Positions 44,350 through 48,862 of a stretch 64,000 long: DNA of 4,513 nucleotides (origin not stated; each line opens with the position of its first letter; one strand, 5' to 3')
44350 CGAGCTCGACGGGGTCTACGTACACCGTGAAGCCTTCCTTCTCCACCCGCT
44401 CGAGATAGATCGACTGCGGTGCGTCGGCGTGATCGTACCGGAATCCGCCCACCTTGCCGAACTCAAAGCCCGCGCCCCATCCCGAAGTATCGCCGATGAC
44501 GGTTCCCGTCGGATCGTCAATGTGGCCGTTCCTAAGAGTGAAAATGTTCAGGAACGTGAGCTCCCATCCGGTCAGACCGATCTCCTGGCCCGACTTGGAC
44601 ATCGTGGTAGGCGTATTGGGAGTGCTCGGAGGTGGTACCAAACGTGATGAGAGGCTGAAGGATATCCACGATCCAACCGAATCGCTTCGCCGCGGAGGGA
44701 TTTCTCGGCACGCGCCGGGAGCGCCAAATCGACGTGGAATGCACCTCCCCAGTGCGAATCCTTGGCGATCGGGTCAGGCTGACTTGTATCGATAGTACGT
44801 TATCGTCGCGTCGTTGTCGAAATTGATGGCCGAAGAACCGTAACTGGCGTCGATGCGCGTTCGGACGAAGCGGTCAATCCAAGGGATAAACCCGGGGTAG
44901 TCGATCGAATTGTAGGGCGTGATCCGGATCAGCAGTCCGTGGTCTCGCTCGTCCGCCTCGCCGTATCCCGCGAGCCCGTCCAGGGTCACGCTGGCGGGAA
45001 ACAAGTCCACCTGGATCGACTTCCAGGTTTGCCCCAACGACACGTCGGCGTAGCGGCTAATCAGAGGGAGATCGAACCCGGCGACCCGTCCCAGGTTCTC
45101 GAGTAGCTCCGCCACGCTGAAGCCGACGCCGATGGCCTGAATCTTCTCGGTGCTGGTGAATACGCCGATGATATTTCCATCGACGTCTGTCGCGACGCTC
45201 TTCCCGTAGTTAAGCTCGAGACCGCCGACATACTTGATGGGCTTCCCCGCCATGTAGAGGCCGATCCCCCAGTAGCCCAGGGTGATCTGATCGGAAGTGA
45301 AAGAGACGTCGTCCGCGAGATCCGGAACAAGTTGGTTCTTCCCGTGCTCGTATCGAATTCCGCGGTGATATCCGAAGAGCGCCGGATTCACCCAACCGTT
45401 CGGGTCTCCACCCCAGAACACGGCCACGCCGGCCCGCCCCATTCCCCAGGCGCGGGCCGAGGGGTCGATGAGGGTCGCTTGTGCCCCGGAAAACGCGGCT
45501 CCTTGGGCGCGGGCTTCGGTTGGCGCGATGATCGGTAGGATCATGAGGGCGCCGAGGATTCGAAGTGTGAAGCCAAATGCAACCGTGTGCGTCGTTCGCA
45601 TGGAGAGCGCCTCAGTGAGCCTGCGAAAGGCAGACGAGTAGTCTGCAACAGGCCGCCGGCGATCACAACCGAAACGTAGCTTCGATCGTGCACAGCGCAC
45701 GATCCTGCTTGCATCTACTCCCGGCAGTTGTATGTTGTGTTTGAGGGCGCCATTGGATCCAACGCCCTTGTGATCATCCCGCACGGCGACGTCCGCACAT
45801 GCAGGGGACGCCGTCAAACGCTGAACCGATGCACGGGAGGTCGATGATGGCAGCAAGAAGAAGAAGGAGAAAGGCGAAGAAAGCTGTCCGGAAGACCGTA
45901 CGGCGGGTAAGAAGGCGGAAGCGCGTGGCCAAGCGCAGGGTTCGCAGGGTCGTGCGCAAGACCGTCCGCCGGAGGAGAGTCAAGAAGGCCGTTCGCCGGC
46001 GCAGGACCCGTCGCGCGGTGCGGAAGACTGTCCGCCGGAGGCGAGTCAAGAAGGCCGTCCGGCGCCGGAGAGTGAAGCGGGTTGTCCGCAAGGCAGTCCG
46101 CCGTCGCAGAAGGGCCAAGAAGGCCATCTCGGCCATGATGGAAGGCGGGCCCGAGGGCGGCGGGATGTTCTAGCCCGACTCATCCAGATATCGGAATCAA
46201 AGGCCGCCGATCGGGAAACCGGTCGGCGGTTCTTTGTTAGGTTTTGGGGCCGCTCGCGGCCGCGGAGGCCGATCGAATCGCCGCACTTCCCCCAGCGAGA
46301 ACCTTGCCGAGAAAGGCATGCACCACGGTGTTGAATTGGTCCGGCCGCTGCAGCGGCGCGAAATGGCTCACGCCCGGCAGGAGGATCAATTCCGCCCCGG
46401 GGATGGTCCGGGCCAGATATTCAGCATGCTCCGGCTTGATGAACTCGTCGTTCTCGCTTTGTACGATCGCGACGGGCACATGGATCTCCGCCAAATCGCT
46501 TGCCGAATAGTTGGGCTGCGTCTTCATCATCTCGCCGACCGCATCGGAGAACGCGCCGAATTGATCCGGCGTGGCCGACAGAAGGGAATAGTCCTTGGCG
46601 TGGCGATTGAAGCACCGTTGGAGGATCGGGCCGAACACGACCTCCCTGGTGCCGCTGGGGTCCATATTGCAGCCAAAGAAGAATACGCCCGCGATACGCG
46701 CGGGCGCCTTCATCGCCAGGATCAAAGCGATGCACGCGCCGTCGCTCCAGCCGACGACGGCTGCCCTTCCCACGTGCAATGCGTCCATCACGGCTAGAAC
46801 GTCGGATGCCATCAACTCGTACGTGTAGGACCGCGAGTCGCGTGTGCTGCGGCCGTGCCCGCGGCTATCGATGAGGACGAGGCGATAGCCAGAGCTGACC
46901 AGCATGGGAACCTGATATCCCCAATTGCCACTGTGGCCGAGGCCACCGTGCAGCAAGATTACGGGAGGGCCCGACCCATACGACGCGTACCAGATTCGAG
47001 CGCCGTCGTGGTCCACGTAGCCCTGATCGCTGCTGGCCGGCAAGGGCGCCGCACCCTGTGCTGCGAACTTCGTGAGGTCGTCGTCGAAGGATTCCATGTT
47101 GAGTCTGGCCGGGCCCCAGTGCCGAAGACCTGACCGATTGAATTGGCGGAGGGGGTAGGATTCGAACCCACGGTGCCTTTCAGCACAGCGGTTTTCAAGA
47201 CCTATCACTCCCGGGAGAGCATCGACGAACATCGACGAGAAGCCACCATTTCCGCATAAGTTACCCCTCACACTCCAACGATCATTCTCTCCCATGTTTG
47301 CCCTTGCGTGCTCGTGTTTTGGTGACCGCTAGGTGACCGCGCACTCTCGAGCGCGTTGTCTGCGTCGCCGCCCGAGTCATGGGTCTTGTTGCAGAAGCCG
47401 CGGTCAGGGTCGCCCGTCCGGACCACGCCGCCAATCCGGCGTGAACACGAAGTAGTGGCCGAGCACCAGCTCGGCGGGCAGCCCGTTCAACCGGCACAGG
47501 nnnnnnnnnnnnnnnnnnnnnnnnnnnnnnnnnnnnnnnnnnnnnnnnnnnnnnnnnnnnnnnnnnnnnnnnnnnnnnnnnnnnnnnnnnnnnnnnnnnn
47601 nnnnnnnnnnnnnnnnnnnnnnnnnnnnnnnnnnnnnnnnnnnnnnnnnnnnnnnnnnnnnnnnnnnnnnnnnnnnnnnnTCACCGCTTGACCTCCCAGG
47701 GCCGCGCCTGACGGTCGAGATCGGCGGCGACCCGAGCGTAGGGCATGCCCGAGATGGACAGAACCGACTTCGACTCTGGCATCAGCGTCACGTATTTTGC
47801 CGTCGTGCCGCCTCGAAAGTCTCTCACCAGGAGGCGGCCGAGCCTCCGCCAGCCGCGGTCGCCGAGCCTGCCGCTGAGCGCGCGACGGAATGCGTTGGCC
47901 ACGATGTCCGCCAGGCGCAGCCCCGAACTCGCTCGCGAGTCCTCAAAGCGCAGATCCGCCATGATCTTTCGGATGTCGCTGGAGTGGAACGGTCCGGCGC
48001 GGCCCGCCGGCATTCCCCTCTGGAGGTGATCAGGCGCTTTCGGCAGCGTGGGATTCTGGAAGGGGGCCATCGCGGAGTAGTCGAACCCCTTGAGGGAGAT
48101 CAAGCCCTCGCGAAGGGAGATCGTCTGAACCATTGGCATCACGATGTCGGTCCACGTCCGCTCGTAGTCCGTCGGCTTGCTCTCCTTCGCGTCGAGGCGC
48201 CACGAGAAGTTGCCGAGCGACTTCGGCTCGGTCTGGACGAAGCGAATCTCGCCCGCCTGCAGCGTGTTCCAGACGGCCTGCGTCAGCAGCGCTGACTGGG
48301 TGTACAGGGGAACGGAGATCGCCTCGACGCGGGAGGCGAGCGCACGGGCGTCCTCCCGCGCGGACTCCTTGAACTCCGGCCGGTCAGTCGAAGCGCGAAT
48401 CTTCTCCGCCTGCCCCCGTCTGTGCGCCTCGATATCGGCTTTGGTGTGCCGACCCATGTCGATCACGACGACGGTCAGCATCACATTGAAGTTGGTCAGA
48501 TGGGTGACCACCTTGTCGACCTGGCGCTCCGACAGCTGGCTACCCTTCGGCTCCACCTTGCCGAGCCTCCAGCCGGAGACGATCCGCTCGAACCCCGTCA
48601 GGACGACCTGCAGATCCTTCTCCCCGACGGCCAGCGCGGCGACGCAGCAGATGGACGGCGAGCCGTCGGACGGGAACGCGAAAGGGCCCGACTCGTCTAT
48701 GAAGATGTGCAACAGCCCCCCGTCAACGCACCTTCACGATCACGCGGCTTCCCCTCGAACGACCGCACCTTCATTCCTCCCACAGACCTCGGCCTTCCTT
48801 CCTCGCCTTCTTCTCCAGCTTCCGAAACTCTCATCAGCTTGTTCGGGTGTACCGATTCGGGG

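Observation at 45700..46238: Stand-alone gene for a protamine-like protein (55% Arg+Lys)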

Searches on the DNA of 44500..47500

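Call 9: search_rna_families(source=window, start=44500, end=47500, threshold=evalue, max_evalue=1)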
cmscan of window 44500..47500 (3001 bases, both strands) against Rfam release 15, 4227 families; matches with E-value up to 1: 3.
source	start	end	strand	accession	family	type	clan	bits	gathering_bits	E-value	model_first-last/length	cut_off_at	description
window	47147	47196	+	RF04351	Plastid-psbl-rps4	Cis-reg;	-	27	68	0.0088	1-53/53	no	Plastid-psbl-rps4 3UTR RNA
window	46204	46304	-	RF00627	P15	Gene;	-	22.9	70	0.074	1-119/119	no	Pseudomonas sRNA P15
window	47155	47220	-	RF01852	tRNA-Sec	Gene; tRNA;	CL00001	21.4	47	0.56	1-91/91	no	Selenocysteine transfer RNA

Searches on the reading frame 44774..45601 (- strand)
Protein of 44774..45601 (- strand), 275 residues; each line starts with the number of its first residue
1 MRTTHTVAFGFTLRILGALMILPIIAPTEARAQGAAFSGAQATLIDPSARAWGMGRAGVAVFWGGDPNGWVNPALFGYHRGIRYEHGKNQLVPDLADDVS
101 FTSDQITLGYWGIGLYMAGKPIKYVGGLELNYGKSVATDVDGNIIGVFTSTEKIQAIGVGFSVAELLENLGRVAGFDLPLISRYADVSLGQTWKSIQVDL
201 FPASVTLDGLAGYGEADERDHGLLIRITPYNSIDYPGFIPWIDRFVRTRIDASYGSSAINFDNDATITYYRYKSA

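Call 7: search_protein_families(library=pfam, proteins=[window:44774-45601:-], max_evalue=0.1)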
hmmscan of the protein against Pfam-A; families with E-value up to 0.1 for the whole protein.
window:44774-45601:- (275 aa): 0 families

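Call 8: search_protein_families(library=ncbifam, proteins=[window:44774-45601:-], max_evalue=0.1)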
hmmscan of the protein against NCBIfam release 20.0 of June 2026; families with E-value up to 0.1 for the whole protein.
window:44774-45601:- (275 aa): 2 families
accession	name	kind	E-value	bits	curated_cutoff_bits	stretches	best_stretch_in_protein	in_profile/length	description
NF033709.1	PorV_fam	subfamily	0.016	14.8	90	1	41-152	5-109/326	PorV/PorQ family protein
TIGR01373.1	soxB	subfamily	0.04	12.8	529.45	1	138-187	211-260/407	sarcosine oxidase subunit beta family protein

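Call 25: find_related_loci(query=window:44774-45601:-, collection=genome_contigs, flank=3000)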
Query window:44774-45601:- (275 aa) in genome_contigs; peptide patterns used: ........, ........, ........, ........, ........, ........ (x = any residue, [..] = any of these).
169 stretches matched a pattern, but none encodes a relative of the query by tblastn (E <= 1e-3).

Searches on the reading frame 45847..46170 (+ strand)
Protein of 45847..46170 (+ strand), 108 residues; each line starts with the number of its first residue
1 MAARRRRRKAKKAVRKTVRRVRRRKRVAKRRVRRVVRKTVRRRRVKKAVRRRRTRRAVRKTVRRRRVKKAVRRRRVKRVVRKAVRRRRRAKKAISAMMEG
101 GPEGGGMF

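Call 53: predict_structure(protein=window:45847-46170:+)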
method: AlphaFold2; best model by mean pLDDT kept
length: 108 residues; sequences in the alignment: 1
mean_pLDDT: 89.6   pTM: 0.44
mean pLDDT of the five models: 89.6, 87.2, 85.6, 61.7, 46.4
residues with pLDDT >= 90: 79; 70-90: 17; 50-70: 11; < 50: 1
segments of 3 or more residues with pLDDT < 50: none
pLDDT, mean of each block of 10 residues (from residue 1): 82 91 95 95 97 97 97 96 94 77 58
secondary structure, 60 per line:
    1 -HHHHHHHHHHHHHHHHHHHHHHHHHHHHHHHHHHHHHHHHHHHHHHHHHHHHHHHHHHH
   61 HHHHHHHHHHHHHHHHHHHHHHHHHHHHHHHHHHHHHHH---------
elements in order: H2-99

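Call 54: search_protein_representatives(protein=window:45847-46170:+)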
Query: 108 residues. Proteins with E-value up to 0.001 (for the whole library): 1; up to 1e-10: 0; up to 1e-30: 0. The best 1 are listed.
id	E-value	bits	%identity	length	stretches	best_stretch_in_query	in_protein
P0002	7.0e-04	36.1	61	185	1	18-107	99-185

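Call 63: search_protein_families(library=ncbifam, proteins=[window:45847-46170:+], max_evalue=10)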
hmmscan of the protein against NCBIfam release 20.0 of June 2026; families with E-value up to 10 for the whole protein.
window:45847-46170:+ (108 aa): 0 families

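Call 64: search_protein_families(library=pfam, proteins=[window:45847-46170:+], max_evalue=10)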
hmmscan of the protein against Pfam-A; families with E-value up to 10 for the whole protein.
window:45847-46170:+ (108 aa): 0 families

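Call 71: find_related_loci(query=window:45847-46170:+, collection=viral_contigs, flank=3000)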
Query window:45847-46170:+ (108 aa) in viral_contigs; peptide patterns used: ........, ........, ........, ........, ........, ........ (x = any residue, [..] = any of these).
42 stretches matched a pattern, but none encodes a relative of the query by tblastn (E <= 1e-3).

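Call 72: search_dna_similar(query=window:45847-46170:+, collection=phages, mode=protein, max_evalue=0.001)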
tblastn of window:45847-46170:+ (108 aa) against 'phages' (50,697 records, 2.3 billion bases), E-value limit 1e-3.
No match.

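Call 89: search_protein_families(library=phrogs, proteins=[window:45847-46170:+], max_evalue=0.1)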
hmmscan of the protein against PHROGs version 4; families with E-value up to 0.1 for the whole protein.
window:45847-46170:+ (108 aa): 0 families

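Call 90: search_protein_families(library=padloc, proteins=[window:45847-46170:+], max_evalue=0.1)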
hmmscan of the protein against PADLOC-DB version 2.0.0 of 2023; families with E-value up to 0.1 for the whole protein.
window:45847-46170:+ (108 aa): 0 families

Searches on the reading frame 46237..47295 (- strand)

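Call 7: search_protein_families(library=pfam, proteins=[window:46237-47295:-], max_evalue=0.1)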
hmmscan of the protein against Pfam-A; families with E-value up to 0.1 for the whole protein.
window:46237-47295:- (352 aa): 12 families
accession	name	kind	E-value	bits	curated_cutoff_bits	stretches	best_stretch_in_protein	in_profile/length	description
PF00561.26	Abhydrolase_1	-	2.5e-27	96.5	25.8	2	110-212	1-105/245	alpha/beta hydrolase fold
PF12697.13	Abhydrolase_6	-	4.7e-21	76.9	26.3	1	112-322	1-215/217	Alpha/beta hydrolase family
PF12146.15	Hydrolase_4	-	1.2e-15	57.9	27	2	112-215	7-115/239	Serine aminopeptidase, S33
PF06821.19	Ser_hydrolase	-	0.00029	21.2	22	1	262-312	105-154/172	Serine hydrolase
PF03959.19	FSH1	-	0.00038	20.6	21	1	178-318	103-206/211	Serine hydrolase (FSH1)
PF08840.17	BAAT_C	-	0.00081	19.9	20.9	1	174-291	20-132/210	BAAT / Acyl-CoA thioester hydrolase C terminal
PF02230.22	Abhydrolase_2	-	0.0049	17.2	23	1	175-214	104-143/217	Phospholipase/Carboxylesterase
PF01738.24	DLH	-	0.012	15.6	21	0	165-311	86-186/217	Dienelactone hydrolase family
PF03096.20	Ndr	-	0.018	14.2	23.3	1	154-218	77-141/283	Ndr family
PF02129.25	Peptidase_S15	-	0.027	14.6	23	0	124-201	46-120/262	X-Pro dipeptidyl-peptidase (S15 family)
PF20408.4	Abhydrolase_11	-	0.036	14.2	27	0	168-250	66-144/193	Alpha/beta hydrolase domain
PF00756.26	Esterase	-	0.041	14.1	22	1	176-226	116-154/251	Putative esterase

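Call 8: search_protein_families(library=ncbifam, proteins=[window:46237-47295:-], max_evalue=0.1)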
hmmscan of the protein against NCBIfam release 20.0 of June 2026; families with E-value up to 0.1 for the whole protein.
window:46237-47295:- (352 aa): 36 families (the best 25 are shown)
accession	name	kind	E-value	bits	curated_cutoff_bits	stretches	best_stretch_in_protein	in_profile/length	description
NF051488.1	bifunc_PcaDC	exception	2.6e-29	102.5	390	2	110-206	12-108/375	bifunctional 3-oxoadipate enol-lactonase/4-carboxymuconolactone decarboxylase PcaDC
TIGR02427.1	protocat_pcaD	equivalog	3.6e-26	92.1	255.85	2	104-206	5-109/251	3-oxoadipate enol-lactonase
NF011457.0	PRK14875.1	equivalog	3.6e-22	78.8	307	2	85-204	106-226/372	acetoin dehydrogenase dihydrolipoyllysine-residue acetyltransferase subunit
TIGR03611.1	RutD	equivalog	1.5e-20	73.7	238.5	2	109-204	12-108/258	pyrimidine utilization protein D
TIGR03056.1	bchO_mg_che_rel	equivalog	3.5e-19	68.9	172.55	2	96-221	13-141/278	alpha/beta fold hydrolase BchO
NF051487.1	bifunc_PcaCD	exception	1.9e-18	66.8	430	2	243-330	331-412/413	bifunctional 4-carboxymuconolactone decarboxylase/3-oxoadipate enol-lactonase PcaCD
NF052610.1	macro_16_ester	equivalog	5.6e-18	65.3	420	2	95-209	7-127/281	alpha/beta fold macrolide esterase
NF007954.0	PRK10673.1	equivalog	1.4e-16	60.5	399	1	110-203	17-108/255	esterase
TIGR03343.1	biphenyl_bphD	equivalog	2.3e-16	59.9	462.15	1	99-223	20-144/282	2-hydroxy-6-oxo-6-phenylhexa-2,4-dienoate hydrolase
NF050089.1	i_nPHAscl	equivalog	3.1e-16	59.3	300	1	99-205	7-113/288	intracellular short-chain-length polyhydroxyalkanoate depolymerase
NF045632.1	hydroxlase_HsaD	equivalog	3.1e-16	59.2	400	2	95-216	18-140/290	4,5:9,10-diseco-3-hydroxy-5,9,17-trioxoandrosta-1(10),2-diene-4-oate hydrolase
NF004514.1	PRK05855.1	equivalog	7.5e-16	57.8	455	2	95-182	6-97/578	SDR family oxidoreductase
NF053683.1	esterase_mleBRB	exception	1.2e-15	57.9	585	2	98-205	10-123/280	BRB family alpha/beta fold macrolide esterase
TIGR03695.1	menH_SHCHC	equivalog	1.7e-15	57.1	208.55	1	110-210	3-105/252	2-succinyl-6-hydroxy-2,4-cyclohexadiene-1-carboxylate synthase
NF002938.0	PRK03592.1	equivalog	3.8e-15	56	241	1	91-214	12-134/298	haloalkane dehalogenase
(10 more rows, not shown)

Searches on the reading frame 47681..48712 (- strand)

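Call 7: search_protein_families(library=pfam, proteins=[window:47681-48712:-], max_evalue=0.1)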
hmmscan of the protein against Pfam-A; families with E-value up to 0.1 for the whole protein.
window:47681-48712:- (343 aa): 1 family
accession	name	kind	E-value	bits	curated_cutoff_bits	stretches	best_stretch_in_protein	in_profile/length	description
PF12686.12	DUF3800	-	8.9e-08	33.4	21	1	242-278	122-149/149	Protein of unknown function (DUF3800)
